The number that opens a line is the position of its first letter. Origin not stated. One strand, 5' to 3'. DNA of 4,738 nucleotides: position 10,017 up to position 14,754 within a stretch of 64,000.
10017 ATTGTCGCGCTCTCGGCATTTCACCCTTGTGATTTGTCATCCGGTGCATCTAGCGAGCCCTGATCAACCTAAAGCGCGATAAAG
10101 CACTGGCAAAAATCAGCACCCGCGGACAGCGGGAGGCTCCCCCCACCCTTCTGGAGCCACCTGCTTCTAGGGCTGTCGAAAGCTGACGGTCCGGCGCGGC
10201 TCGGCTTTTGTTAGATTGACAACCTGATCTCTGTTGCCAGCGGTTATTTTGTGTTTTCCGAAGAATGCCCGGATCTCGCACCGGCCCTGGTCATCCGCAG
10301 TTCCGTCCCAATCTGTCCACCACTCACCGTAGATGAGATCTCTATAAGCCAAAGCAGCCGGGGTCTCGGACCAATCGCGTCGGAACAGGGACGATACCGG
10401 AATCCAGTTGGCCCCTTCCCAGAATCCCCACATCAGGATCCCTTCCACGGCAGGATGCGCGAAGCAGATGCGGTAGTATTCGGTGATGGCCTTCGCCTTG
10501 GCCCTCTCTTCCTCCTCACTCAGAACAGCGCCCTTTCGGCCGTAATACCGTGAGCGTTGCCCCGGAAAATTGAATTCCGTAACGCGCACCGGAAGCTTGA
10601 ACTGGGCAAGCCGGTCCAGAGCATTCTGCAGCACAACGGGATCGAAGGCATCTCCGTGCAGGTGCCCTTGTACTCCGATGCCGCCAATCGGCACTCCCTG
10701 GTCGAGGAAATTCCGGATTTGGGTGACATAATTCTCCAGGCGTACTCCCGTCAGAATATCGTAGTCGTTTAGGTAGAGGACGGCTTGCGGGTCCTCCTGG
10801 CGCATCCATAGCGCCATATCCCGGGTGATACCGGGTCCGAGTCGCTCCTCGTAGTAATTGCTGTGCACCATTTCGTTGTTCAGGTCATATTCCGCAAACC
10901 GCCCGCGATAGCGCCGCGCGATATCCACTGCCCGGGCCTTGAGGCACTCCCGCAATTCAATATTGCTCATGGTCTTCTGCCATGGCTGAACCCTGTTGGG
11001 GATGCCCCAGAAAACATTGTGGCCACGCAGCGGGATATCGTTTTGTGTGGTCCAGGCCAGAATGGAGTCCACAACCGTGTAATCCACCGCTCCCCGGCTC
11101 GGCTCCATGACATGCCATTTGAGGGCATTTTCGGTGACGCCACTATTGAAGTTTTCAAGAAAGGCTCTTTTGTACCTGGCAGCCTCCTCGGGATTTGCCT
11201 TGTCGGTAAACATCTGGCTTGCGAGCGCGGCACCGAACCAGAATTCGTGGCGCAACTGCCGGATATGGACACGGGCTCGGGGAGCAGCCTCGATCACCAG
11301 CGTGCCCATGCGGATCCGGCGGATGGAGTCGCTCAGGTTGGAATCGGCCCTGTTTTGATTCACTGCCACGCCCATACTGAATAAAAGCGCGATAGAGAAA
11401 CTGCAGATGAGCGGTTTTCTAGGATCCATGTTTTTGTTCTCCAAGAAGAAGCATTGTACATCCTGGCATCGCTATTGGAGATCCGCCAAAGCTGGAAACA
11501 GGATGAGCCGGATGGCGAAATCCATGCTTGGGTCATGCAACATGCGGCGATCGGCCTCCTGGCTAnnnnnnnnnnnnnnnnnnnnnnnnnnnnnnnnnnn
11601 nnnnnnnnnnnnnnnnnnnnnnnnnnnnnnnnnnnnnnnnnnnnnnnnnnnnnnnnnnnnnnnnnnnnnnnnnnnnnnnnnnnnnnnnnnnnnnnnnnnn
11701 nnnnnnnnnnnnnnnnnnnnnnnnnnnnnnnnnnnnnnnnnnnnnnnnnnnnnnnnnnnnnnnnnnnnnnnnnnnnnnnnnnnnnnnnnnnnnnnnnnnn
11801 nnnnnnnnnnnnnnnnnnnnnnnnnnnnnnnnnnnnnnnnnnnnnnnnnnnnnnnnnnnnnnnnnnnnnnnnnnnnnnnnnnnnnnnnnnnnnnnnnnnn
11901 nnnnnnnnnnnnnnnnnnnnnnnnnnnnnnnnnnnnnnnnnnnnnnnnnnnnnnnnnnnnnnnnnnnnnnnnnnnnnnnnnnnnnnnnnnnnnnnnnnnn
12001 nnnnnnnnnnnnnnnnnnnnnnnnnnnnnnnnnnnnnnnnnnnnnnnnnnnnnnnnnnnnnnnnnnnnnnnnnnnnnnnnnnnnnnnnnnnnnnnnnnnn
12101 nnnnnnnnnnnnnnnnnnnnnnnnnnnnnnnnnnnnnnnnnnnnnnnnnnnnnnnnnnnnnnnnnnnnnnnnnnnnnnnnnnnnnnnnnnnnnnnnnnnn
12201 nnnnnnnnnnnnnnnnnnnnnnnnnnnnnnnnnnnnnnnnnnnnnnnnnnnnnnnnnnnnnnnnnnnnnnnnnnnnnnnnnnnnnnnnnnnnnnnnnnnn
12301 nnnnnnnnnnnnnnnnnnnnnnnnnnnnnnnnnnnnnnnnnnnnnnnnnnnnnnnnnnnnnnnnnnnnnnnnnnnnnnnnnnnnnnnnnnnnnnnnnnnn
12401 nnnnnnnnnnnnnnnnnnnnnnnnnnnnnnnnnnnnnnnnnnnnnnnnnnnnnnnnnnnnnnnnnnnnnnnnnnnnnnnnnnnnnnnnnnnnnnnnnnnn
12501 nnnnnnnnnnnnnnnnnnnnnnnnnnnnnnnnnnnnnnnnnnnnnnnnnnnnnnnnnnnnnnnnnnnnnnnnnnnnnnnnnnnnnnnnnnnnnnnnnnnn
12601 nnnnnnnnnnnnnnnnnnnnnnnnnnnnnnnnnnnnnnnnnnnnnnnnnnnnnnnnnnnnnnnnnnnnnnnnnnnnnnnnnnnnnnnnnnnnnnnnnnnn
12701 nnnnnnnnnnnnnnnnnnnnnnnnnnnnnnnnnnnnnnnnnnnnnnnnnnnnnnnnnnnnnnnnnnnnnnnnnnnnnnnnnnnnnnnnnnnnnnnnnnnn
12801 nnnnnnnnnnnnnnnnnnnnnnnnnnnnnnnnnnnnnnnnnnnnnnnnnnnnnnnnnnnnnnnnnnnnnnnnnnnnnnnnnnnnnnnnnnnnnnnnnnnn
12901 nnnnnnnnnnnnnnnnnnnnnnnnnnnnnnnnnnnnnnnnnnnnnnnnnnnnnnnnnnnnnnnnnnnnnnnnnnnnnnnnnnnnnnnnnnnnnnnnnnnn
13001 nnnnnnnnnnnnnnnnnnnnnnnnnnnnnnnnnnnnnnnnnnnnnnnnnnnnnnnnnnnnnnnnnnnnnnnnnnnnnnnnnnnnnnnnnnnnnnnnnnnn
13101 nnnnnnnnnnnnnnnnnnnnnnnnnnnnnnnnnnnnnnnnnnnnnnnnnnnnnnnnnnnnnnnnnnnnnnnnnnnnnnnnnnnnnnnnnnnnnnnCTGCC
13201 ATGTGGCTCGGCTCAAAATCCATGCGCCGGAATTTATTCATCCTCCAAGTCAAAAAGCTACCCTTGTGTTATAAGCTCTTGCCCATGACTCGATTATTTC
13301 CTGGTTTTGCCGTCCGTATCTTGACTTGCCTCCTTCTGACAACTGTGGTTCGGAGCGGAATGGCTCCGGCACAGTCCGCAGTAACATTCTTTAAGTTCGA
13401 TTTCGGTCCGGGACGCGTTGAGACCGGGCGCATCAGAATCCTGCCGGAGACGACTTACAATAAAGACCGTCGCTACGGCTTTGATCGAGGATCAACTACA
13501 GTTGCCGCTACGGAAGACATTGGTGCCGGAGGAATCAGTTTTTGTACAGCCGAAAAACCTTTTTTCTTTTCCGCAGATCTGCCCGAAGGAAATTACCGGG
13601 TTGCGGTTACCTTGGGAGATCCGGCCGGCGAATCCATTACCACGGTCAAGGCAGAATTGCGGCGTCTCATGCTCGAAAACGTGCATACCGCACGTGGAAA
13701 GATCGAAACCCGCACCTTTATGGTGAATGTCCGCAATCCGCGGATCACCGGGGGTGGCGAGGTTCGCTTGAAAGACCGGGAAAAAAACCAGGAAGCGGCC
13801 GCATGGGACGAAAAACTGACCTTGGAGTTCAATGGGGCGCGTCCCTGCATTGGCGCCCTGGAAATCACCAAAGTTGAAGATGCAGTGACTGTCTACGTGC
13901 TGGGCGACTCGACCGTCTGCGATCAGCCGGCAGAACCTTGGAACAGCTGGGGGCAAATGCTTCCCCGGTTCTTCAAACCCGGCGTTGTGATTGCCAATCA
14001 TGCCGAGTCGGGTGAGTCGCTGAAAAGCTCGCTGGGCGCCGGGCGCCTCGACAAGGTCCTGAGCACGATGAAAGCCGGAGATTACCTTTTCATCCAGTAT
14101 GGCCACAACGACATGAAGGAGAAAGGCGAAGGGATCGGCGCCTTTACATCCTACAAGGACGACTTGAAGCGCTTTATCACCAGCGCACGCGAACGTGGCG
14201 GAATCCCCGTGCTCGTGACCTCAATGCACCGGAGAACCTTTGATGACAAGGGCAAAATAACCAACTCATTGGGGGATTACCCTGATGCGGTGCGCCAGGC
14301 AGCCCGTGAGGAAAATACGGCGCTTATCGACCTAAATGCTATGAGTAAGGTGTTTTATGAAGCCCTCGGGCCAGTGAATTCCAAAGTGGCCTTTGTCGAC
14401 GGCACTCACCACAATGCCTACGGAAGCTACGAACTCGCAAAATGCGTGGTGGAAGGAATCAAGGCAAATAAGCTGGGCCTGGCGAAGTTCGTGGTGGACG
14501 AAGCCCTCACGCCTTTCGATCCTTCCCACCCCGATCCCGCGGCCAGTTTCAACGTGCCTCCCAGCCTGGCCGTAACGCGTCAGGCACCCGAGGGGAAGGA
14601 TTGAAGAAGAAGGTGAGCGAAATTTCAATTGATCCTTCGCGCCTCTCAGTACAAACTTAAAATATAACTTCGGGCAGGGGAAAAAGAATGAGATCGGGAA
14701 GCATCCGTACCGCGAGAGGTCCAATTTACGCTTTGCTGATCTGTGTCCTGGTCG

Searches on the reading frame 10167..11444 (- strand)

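Call 53: search_protein_families(library=pfam, proteins=[window:10167-11444:-], max_evalue=0.001)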
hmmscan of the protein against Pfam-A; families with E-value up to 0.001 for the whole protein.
window:10167-11444:- (425 aa): 1 family
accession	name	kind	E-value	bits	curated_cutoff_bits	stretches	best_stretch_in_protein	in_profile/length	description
PF00331.26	Glyco_hydro_10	-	1.2e-44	153.3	22.1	1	67-364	9-305/311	Glycosyl hydrolase family 10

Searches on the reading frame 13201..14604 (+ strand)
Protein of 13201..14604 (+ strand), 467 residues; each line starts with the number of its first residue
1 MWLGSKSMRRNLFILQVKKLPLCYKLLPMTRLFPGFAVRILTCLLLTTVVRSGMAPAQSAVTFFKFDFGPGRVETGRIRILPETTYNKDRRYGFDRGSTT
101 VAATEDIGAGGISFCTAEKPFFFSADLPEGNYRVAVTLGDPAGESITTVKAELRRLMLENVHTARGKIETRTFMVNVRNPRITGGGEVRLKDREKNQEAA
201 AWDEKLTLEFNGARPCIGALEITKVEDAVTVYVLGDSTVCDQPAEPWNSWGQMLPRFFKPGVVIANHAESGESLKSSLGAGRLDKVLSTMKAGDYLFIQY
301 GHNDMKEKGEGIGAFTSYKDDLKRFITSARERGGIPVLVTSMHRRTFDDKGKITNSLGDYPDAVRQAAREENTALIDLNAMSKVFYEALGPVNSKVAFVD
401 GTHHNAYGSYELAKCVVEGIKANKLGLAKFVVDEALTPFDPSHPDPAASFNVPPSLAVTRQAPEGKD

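Call 53: search_protein_families(library=pfam, proteins=[window:13201-14604:+], max_evalue=0.001)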
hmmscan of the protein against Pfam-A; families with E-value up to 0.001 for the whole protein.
window:13201-14604:+ (467 aa): 3 families
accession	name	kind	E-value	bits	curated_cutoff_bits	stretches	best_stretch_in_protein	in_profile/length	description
PF13472.12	Lipase_GDSL_2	-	8.2e-14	52.9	32.9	1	233-392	1-156/178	GDSL-like Lipase/Acylhydrolase family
PF21254.3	AGA-YXIM_GBD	-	2e-09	37.9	27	1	64-147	1-89/138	Beta-agarase/YXIM esterase-like, galactose-binding domain-like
PF00657.28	Lipase_GDSL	-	1e-07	32.7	23.6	1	231-415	1-207/208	GDSL-like Lipase/Acylhydrolase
